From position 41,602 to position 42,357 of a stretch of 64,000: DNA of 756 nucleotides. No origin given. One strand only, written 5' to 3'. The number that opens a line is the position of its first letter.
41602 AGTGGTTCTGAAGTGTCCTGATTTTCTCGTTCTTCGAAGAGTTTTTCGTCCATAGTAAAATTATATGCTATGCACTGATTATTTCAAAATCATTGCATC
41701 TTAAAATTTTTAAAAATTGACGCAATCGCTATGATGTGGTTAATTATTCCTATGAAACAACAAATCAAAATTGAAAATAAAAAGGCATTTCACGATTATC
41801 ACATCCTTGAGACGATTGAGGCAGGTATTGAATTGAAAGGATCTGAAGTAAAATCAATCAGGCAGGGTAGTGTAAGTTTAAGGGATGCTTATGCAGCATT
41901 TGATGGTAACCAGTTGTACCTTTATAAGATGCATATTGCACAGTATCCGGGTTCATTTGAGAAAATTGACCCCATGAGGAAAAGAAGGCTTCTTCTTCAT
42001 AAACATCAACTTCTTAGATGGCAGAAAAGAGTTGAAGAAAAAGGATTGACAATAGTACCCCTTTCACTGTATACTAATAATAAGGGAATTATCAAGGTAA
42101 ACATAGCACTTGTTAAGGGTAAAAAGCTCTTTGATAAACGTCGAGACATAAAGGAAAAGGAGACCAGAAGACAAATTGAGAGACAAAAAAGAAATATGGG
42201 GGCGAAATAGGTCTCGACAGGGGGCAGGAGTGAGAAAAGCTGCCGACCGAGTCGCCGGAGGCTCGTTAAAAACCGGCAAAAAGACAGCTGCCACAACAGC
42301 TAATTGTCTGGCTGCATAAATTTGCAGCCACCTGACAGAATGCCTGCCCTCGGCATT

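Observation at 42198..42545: Unannotated tmRNA (ssrA) directly abutting smpB, with a non-canonical T-loop and a Cys-containing tag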

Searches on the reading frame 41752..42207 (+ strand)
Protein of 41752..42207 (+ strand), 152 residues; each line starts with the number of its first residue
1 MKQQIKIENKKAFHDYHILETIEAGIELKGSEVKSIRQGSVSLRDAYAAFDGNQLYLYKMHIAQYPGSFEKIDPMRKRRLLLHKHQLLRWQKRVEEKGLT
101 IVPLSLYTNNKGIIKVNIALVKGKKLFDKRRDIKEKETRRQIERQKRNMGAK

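Call 8: find_homologous_proteins(query=window:41752-42207:+)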
Query window:41752-42207:+ (152 aa): 3796 proteins with E <= 0.001 among 3817 candidates; the best 120 are listed.
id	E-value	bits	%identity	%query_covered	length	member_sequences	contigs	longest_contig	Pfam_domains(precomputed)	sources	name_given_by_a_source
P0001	7.6e-91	319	99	100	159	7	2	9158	PF01668.24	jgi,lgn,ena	-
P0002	2.0e-74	266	80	99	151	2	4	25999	PF01668.24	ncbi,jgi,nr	ncbi:MAG TPA: SsrA-binding protein [bacterium]|nr:SsrA-binding protein [bacterium] HOL35167.1 SsrA-b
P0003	1.4e-72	260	80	100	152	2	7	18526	PF01668.24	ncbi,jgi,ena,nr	ncbi:MAG TPA: SsrA-binding protein SmpB [bacterium]|nr:SsrA-binding protein SmpB [bacterium] HOL4936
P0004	1.2e-71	257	79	99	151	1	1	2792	PF01668.24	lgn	-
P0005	2.8e-71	256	77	100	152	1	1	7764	PF01668.24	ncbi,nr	ncbi:MAG: SsrA-binding protein [bacterium]|nr:SsrA-binding protein [bacterium]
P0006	2.5e-70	253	76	100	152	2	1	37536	PF01668.24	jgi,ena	-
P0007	3.3e-70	253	75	100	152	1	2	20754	PF01668.24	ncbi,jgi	-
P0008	2.3e-69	250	78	100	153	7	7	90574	PF01668.24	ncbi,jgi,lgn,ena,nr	ncbi:MAG TPA: SsrA-binding protein SmpB [bacterium]|nr:SsrA-binding protein SmpB [bacterium] HPC2866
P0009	9.8e-69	248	76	100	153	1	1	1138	PF01668.24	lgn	-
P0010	1.2e-68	248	76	100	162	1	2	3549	PF01668.24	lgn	-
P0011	2.9e-68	246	76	100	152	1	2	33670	PF01668.24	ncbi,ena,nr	ncbi:MAG: SsrA-binding protein [Candidatus Omnitrophica bacterium]|nr:SsrA-binding protein [Candidat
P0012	3.0e-68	246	77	93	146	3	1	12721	PF01668.24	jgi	-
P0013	6.4e-66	239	70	100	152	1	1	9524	PF01668.24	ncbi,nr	ncbi:MAG: SsrA-binding protein [Candidatus Omnitrophica bacterium]|nr:SsrA-binding protein [Candidat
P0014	6.6e-64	232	73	96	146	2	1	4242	PF01668.24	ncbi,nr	ncbi:MAG: SsrA-binding protein, partial [Candidatus Omnitrophica bacterium]|nr:SsrA-binding protein 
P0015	3.1e-63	230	80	86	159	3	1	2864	PF01668.24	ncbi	ncbi:MAG: SsrA-binding protein SmpB, partial [Candidatus Ratteibacteria bacterium]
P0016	1.0e-56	209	63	100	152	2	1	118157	PF01668.24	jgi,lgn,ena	-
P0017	2.9e-53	198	61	97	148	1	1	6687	PF01668.24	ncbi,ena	-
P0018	3.6e-53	197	61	97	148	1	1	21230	PF01668.24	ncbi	ncbi:MAG: SsrA-binding protein SmpB [Candidatus Ratteibacteria bacterium]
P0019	4.4e-53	197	61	97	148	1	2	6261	PF01668.24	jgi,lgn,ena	-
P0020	6.4e-53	197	62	97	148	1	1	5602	PF01668.24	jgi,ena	-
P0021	1.2e-52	196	61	97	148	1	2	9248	PF01668.24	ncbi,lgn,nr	ncbi:MAG: SsrA-binding protein [bacterium]|nr:SsrA-binding protein [bacterium] MCX7916690.1 SsrA-bin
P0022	1.8e-52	195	61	97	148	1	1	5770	PF01668.24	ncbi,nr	ncbi:MAG: SsrA-binding protein [Candidatus Omnitrophica bacterium]|nr:SsrA-binding protein [Candidat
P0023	1.8e-52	195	57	97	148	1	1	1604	PF01668.24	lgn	-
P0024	6.9e-52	193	62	93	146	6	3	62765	PF01668.24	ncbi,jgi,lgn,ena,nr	ncbi:MAG: SsrA-binding protein [Candidatus Omnitrophota bacterium]|nr:MAG: SsrA-binding protein [Can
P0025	1.0e-51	193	60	93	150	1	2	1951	PF01668.24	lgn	-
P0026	1.1e-51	193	61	97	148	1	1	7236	PF01668.24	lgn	-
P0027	2.5e-51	191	57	97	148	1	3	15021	PF01668.24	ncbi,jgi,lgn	-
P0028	3.3e-51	191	57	97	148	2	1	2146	PF01668.24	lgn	-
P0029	5.7e-51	190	67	93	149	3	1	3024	PF01668.24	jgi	-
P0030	1.1e-50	189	59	97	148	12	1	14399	PF01668.24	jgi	jgi:SsrA-binding protein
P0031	1.4e-50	189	58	97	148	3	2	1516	PF01668.24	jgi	-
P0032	1.4e-50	189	60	97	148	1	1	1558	PF01668.24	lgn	-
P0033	1.5e-50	189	59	97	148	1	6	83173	PF01668.24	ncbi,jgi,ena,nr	ncbi:MAG TPA: SsrA-binding protein SmpB [bacterium]|nr:SsrA-binding protein SmpB [bacterium] HOM2635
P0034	2.9e-50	188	60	95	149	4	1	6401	PF01668.24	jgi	-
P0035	3.1e-50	188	59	93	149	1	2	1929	PF01668.24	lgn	-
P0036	3.5e-50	188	57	97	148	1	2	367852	PF01668.24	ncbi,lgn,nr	ncbi:MAG: SsrA-binding protein [Candidatus Omnitrophica bacterium]|nr:SsrA-binding protein [Candidat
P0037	4.9e-50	187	58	97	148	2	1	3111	PF01668.24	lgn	-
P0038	6.3e-50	187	56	97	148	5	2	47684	PF01668.24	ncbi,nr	ncbi:MAG: SsrA-binding protein SmpB [Candidatus Omnitrophica bacterium]|nr:SsrA-binding protein SmpB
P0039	8.1e-50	187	59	93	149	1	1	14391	PF01668.24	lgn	-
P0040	1.6e-49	186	59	100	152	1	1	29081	PF01668.24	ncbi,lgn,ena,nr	ncbi:MAG: SsrA-binding protein SmpB [Candidatus Omnitrophica bacterium]|nr:SsrA-binding protein SmpB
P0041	1.7e-49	185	58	97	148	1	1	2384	PF01668.24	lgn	-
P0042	1.9e-49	185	57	95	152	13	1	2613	PF01668.24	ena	-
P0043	1.4e-48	183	56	97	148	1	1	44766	PF01668.24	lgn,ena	-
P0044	1.5e-48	182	57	100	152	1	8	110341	PF01668.24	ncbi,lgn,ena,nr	ncbi:MAG: SsrA-binding protein SmpB [Candidatus Omnitrophica bacterium]|nr:SsrA-binding protein SmpB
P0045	6.0e-48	180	57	100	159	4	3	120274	PF01668.24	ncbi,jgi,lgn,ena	ncbi:MAG: SsrA-binding protein SmpB [Candidatus Ratteibacteria bacterium]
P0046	6.5e-48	180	55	97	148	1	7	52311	PF01668.24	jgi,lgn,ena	-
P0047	9.8e-48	180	58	95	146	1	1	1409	PF01668.24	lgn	-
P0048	4.8e-46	174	58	96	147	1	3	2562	PF01668.24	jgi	jgi:SsrA-binding protein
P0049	1.6e-44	169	56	97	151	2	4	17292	PF01668.24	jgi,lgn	jgi:SsrA-binding protein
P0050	4.9e-44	168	54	91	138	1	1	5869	PF01668.24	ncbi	ncbi:MAG: SsrA-binding protein, partial [Candidatus Ratteibacteria bacterium]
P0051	1.5e-42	163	54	97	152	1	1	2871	PF01668.24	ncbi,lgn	-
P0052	2.5e-42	162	51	91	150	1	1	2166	PF01668.24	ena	-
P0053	9.1e-42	160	54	97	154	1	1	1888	PF01668.24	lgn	-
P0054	1.1e-41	160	53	93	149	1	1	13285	PF01668.24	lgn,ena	-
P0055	1.8e-41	159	54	93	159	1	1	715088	PF01668.24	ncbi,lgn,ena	-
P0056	2.4e-41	159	53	92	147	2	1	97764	PF01668.24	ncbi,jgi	-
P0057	4.2e-41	158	54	93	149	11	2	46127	PF01668.24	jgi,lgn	jgi:SsrA-binding protein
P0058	8.7e-41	157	52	95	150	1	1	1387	PF01668.24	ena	-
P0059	1.2e-40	157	51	97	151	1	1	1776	PF01668.24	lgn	-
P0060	1.2e-40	157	53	93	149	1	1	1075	PF01668.24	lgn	-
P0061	1.6e-40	156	55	92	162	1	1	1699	PF01668.24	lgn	-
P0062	1.7e-40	156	55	92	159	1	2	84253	PF01668.24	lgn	-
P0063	2.5e-40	156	51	93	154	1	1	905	PF01668.24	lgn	-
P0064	3.1e-40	156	53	94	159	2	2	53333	PF01668.24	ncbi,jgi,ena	-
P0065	3.4e-40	155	55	92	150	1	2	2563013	PF01668.24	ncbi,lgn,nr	ncbi:SsrA-binding protein SmpB [Clostridia bacterium]|nr:SsrA-binding protein SmpB [Clostridia bacte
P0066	3.9e-40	155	52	93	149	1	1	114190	PF01668.24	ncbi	ncbi:SsrA-binding protein SmpB [Marinitoga arctica]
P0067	3.9e-40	155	50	93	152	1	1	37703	PF01668.24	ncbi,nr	ncbi:MAG: SsrA-binding protein SmpB [Candidatus Omnitrophica bacterium]|nr:SsrA-binding protein SmpB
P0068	4.1e-40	155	53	92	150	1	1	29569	PF01668.24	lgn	-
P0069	4.4e-40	155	51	93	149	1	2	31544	PF01668.24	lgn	-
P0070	5.0e-40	155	54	94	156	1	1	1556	PF01668.24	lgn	-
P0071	6.8e-40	154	51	97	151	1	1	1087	PF01668.24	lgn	-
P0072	7.2e-40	154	52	97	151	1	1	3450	PF01668.24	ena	-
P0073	7.7e-40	154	50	96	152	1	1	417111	PF01668.24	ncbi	ncbi:MAG: SsrA-binding protein SmpB [Candidatus Omnitrophota bacterium]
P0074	8.0e-40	154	52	92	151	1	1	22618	PF01668.24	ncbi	ncbi:MAG: SsrA-binding protein SmpB [Candidatus Omnitrophota bacterium]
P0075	9.8e-40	154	51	94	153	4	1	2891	PF01668.24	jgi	-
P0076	1.0e-39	154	54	92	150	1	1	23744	PF01668.24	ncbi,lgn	-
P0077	1.0e-39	154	50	89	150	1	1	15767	PF01668.24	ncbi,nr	ncbi:MAG: SsrA-binding protein SmpB [Candidatus Omnitrophica bacterium]|nr:SsrA-binding protein SmpB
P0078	1.1e-39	154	50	96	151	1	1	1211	PF01668.24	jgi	-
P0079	1.3e-39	153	52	91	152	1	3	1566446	PF01668.24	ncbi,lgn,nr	ncbi:MAG: SsrA-binding protein SmpB [Candidatus Omnitrophica bacterium]|nr:SsrA-binding protein SmpB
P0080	1.3e-39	153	52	95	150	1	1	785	PF01668.24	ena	-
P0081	1.4e-39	153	53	92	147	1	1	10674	PF01668.24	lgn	-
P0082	1.6e-39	153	49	96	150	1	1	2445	PF01668.24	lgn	-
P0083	1.7e-39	153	52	95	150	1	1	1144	PF01668.24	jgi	-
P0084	1.8e-39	153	52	91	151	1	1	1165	PF01668.24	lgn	-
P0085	2.2e-39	153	50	96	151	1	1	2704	PF01668.24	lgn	-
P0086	2.2e-39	153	52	92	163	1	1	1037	PF01668.24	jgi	jgi:SsrA-binding protein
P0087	2.4e-39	153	58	88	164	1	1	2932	PF01668.24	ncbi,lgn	ncbi:MAG: SsrA-binding protein SmpB [Candidatus Eiseniibacteriota bacterium]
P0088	2.4e-39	153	54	91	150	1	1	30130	PF01668.24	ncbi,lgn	-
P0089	2.4e-39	153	54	91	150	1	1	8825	PF01668.24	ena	-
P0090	2.6e-39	152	54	91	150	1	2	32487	PF01668.24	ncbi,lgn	-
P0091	2.8e-39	152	52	96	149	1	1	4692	PF01668.24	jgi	jgi:SsrA-binding protein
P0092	2.9e-39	152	57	93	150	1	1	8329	PF01668.24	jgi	-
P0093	2.9e-39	152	56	91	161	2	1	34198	PF01668.24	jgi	-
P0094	3.1e-39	152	51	97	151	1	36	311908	PF01668.24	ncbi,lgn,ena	-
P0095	3.3e-39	152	57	84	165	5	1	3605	PF01668.24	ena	-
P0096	3.4e-39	152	54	91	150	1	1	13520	PF01668.24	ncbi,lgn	-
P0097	3.5e-39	152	52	92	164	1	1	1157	PF01668.24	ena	-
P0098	3.5e-39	152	56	91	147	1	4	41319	PF01668.24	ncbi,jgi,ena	-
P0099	4.3e-39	152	48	95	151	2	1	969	PF01668.24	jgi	jgi:SsrA-binding protein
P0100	4.5e-39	152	54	92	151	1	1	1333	PF01668.24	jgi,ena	-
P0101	5.5e-39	151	50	93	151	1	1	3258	PF01668.24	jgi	jgi:SsrA-binding protein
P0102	5.7e-39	151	49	91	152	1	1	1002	PF01668.24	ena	-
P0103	5.8e-39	151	51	91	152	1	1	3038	PF01668.24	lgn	-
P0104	6.0e-39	151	53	96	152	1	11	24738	PF01668.24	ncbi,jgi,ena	jgi:SsrA-binding protein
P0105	6.1e-39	151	50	89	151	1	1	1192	PF01668.24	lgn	-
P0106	6.1e-39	151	52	94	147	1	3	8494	PF01668.24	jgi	jgi:SsrA-binding protein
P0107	6.5e-39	151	52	97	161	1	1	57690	PF01668.24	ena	-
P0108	6.8e-39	151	50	93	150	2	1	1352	PF01668.24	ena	-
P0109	7.7e-39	151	48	97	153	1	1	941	PF01668.24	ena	-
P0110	8.2e-39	151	51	93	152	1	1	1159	PF01668.24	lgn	-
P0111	8.9e-39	151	55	93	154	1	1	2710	PF01668.24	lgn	-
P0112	9.8e-39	151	51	93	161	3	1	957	PF01668.24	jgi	-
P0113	1.1e-38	150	53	93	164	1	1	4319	PF01668.24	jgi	-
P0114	1.1e-38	150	51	94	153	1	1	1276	PF01668.24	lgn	-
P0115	1.1e-38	150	49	97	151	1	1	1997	PF01668.24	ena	-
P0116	1.1e-38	150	51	94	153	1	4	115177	PF01668.24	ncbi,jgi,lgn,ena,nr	ncbi:MAG: SsrA-binding protein SmpB [Clostridia bacterium]|nr:SsrA-binding protein SmpB [Clostridia 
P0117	1.2e-38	150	51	95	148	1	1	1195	PF01668.24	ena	-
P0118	1.2e-38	150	55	91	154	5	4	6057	PF01668.24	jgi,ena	jgi:SsrA-binding protein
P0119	1.2e-38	150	51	89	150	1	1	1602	PF01668.24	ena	-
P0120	1.3e-38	150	49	96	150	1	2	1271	PF01668.24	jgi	-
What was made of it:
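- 41752..42210 (+): smpB coding sequence, 152 aa. An alternative upstream ATG lies at 41731. The C-terminal tail with the DKR motif is intact. The last codons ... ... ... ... (GAK*) are encoded by the tmRNA 5' end. Homologues carry PF01668 (call 8).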

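Call 10: find_related_loci(query=A1, collection=genome_contigs, flank=2500)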
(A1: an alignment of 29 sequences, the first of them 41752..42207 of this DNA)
Query A1 (152 aa) in genome_contigs; peptide patterns used: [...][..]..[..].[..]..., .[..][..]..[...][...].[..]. (x = any residue, [..] = any of these).
600 stretches matched a pattern (row limit reached: there are more); 594 encode a relative of the query (tblastn E <= 1e-3); the best 80 are kept; 80 distinct loci.
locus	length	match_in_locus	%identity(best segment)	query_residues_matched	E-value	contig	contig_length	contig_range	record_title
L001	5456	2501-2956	57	1-152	2e-55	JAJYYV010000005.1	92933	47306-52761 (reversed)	MAG: bacterium isolate FK4.bin61 NODE_202_length_92933_cov_2.146952, whole genome shotgun sequence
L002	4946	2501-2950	59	3-152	2e-52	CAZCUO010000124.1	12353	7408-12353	MAG TPA_asm: uncultured bacterium isolate binchicken_co25_128 genome assembly, contig: k141_152029, whole genome shotgun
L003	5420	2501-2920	49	1-138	3e-44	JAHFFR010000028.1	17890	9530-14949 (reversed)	MAG: Candidatus Omnitrophota bacterium isolate nzgw297 NODE_2923_length_17891_cov_21.190827, whole genome shotgun sequen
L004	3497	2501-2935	46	1-145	3e-44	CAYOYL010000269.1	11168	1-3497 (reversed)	MAG TPA_asm: uncultured bacterium isolate SRP067234_co1_231 genome assembly, contig: k99_556863, whole genome shotgun se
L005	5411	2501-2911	53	9-144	3e-42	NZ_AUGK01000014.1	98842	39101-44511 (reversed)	Adlercreutzia mucosicola DSM 19490 G503DRAFT_scaffold00013.13_C, whole genome shotgun sequence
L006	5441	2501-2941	49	3-148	1e-42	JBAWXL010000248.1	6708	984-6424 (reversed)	MAG: Bacteroidota bacterium isolate ELA062 MAG062_248, whole genome shotgun sequence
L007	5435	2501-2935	48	1-144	4e-42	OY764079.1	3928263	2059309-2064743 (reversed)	MAG: Bacteroidales bacterium isolate db5b4c7c-2a0e-4d21-a2ad-7e45facec811 genome assembly, chromosome: 1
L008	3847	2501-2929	49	9-151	6e-42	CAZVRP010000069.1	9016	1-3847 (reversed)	MAG TPA_asm: uncultured Oscillospiraceae bacterium isolate SRP222994_co1_544 genome assembly, contig: NODE_16195_length_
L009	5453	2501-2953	47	2-150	4e-42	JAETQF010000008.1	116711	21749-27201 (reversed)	MAG: Oscillospiraceae bacterium isolate S26_Bin1 scaffold_232, whole genome shotgun sequence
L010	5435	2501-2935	51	9-150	1e-41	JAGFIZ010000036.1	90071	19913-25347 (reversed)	MAG: Bradyrhizobiaceae bacterium isolate mag.10 k127_2692596, whole genome shotgun sequence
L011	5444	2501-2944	47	1-147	1e-41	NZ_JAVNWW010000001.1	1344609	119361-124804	Aquirufa regiilacus strain LEOWEIH-7C NODE_1_length_1339313_cov_93.2_w_rev_N_10, whole genome shotgun sequence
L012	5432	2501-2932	48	8-151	4e-41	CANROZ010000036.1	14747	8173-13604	MAG: uncultured Oscillospiraceae bacterium isolate Lapin-019__bin18 genome assembly, contig: Lapin-019__NODE_2311_length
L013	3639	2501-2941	49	3-147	1e-40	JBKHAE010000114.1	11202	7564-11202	MAG: Desulfobacterales bacterium isolate D1M01_11 NODE_9239_length_11202_cov_5.738584, whole genome shotgun sequence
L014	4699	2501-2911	47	9-144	7e-41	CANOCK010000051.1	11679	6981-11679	MAG TPA_asm: uncultured bacterium isolate SRR13921777_bin.1_metawrap_v1.3_MAG genome assembly, contig: NODE.3612_length_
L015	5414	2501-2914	51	8-145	2e-40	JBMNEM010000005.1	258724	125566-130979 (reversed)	MAG: Dethiobacteria bacterium isolate SBF912LR0HQ0129 contig_35351, whole genome shotgun sequence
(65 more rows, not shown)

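Call 11: find_encoding_contigs(protein=P0002, flank=2000, max_places=2)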
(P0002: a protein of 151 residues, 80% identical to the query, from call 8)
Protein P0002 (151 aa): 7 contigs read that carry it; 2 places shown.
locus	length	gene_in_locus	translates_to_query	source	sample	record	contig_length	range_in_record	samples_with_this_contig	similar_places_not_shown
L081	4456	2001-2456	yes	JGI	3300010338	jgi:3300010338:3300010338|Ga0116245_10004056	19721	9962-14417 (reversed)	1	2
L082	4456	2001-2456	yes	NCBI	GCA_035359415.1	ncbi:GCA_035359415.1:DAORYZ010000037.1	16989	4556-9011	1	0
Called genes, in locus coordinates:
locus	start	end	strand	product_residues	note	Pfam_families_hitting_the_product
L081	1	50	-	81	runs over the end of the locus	-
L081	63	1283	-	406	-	PF00815:Histidinol_dh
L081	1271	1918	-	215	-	PF00834:Ribul_P_3_epim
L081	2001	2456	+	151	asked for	PF01668:SmpB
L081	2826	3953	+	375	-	PF01520:Amidase_3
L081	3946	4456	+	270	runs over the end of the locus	PF01177:Asp_Glu_race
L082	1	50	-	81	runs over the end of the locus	-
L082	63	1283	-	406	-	PF00815:Histidinol_dh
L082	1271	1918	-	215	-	PF00834:Ribul_P_3_epim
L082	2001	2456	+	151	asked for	PF01668:SmpB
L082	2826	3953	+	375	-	PF01520:Amidase_3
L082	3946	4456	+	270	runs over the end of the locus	PF01177:Asp_Glu_race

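Call 12: find_encoding_contigs(protein=P0008, flank=2000, max_places=2)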
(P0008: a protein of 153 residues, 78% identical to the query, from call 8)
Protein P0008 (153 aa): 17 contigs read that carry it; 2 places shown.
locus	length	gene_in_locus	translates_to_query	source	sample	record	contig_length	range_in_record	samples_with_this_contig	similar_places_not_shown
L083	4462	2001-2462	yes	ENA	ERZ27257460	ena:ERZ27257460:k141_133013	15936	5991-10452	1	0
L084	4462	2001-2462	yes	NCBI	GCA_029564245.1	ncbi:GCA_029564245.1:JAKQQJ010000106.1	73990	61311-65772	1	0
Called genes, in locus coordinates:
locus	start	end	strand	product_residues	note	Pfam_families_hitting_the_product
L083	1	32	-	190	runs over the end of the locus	PF17129:Peptidase_M99_C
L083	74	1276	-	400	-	PF00815:Histidinol_dh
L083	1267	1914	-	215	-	PF00834:Ribul_P_3_epim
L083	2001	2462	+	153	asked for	PF01668:SmpB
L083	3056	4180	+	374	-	PF01520:Amidase_3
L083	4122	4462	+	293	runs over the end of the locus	PF01177:Asp_Glu_race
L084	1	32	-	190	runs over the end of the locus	PF17129:Peptidase_M99_C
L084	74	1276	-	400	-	PF00815:Histidinol_dh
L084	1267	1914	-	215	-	PF00834:Ribul_P_3_epim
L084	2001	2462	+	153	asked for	PF01668:SmpB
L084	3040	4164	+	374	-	PF01520:Amidase_3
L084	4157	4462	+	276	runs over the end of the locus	PF01177:Asp_Glu_race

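Call 13: find_encoding_contigs(protein=P0011, flank=2000, max_places=2)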
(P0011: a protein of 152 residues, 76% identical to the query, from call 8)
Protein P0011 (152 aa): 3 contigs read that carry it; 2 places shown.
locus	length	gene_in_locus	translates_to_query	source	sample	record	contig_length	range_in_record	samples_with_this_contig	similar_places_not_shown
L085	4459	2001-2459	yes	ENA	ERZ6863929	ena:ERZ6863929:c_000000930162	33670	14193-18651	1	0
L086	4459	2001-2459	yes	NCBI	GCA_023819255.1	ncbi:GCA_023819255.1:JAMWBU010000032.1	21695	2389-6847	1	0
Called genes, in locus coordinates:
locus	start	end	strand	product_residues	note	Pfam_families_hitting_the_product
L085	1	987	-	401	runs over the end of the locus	PF00815:Histidinol_dh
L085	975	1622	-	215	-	PF00834:Ribul_P_3_epim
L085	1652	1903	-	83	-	-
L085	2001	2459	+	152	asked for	PF01668:SmpB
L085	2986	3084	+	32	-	-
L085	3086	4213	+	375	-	PF01520:Amidase_3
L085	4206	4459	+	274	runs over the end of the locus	PF01177:Asp_Glu_race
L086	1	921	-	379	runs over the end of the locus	PF00815:Histidinol_dh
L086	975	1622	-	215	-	PF00834:Ribul_P_3_epim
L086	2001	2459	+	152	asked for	PF01668:SmpB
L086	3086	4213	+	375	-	PF01520:Amidase_3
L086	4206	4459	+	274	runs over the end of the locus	PF01177:Asp_Glu_race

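Call 14: find_encoding_contigs(protein=P0016, flank=2000, max_places=2)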
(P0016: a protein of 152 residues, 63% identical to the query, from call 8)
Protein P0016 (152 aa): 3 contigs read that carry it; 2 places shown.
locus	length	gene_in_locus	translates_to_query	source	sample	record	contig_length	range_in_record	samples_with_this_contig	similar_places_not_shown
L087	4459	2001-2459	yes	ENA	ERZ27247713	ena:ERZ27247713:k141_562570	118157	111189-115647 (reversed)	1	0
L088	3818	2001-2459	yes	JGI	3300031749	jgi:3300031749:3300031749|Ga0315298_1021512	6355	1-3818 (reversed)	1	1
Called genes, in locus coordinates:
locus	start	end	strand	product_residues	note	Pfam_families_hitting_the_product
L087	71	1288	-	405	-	PF00815:Histidinol_dh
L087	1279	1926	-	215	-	PF00834:Ribul_P_3_epim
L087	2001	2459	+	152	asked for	PF01668:SmpB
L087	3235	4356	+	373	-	PF01520:Amidase_3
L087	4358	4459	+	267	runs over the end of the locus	PF01177:Asp_Glu_race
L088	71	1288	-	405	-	PF00815:Histidinol_dh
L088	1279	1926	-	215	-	PF00834:Ribul_P_3_epim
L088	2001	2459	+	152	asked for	PF01668:SmpB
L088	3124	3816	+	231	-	?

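Call 15: find_encoding_contigs(protein=P0036, flank=2000, max_places=2)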
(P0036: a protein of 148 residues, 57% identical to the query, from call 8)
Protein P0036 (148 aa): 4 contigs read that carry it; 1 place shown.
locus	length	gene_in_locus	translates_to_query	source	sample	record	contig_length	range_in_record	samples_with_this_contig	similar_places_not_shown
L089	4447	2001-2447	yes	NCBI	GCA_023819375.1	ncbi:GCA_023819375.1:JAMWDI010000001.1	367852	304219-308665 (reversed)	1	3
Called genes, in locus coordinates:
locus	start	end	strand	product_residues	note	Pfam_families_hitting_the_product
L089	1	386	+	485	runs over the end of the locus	PF13353:Fer4_12 (weak), PF04055:Radical_SAM, PF13186:SPASM (faint)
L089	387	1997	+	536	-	PF03109:ABC1, PF27536:UbiB_helical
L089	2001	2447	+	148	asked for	PF01668:SmpB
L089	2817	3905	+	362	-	PF07833:Cu_amine_oxidN1 (weak), PF01520:Amidase_3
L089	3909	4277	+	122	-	PF01242:PTPS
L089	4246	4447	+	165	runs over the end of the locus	PF02700:PurS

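Call 16: find_encoding_contigs(protein=P0044, flank=2000, max_places=2)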
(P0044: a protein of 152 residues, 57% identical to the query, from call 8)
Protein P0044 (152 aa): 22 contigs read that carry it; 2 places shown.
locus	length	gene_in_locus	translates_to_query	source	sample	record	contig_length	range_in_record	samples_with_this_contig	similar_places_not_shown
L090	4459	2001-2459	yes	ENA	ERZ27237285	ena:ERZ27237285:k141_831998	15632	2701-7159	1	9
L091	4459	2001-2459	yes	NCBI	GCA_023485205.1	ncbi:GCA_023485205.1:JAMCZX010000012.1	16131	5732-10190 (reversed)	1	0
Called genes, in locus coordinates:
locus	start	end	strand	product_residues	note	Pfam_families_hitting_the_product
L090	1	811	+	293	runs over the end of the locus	PF02775:TPP_enzyme_C, PF12367:PFO_beta_C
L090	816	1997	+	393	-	PF00512:HisKA, PF02518:HATPase_c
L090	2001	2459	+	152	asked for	PF01668:SmpB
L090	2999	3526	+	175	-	PF10646:Germane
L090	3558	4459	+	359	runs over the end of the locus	PF01520:Amidase_3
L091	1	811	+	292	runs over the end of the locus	PF02775:TPP_enzyme_C, PF12367:PFO_beta_C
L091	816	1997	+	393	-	PF00512:HisKA, PF02518:HATPase_c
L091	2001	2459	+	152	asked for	PF01668:SmpB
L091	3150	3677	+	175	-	PF10646:Germane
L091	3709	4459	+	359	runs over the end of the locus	PF01520:Amidase_3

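Call 61: search_protein_families(library=ncbifam, proteins=[window:41752-42207:+])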
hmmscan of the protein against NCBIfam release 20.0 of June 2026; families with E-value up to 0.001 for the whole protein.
window:41752-42207:+ (152 aa): 2 families
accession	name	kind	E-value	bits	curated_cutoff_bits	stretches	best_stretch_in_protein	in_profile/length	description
TIGR00086.1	smpB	equivalog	4.6e-54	182.4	119.1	1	7-145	3-142/144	SsrA-binding protein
NF003843.0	PRK05422.1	equivalog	3.3e-53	179.5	130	1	2-147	9-154/156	SsrA-binding protein SmpB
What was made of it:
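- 41752..42210 (+): TIGR00086 smpB equivalog, 182 bits against a cutoff of 119 (call 61).
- smpB is a TIGR00086 equivalog with an intact tail (call 61).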
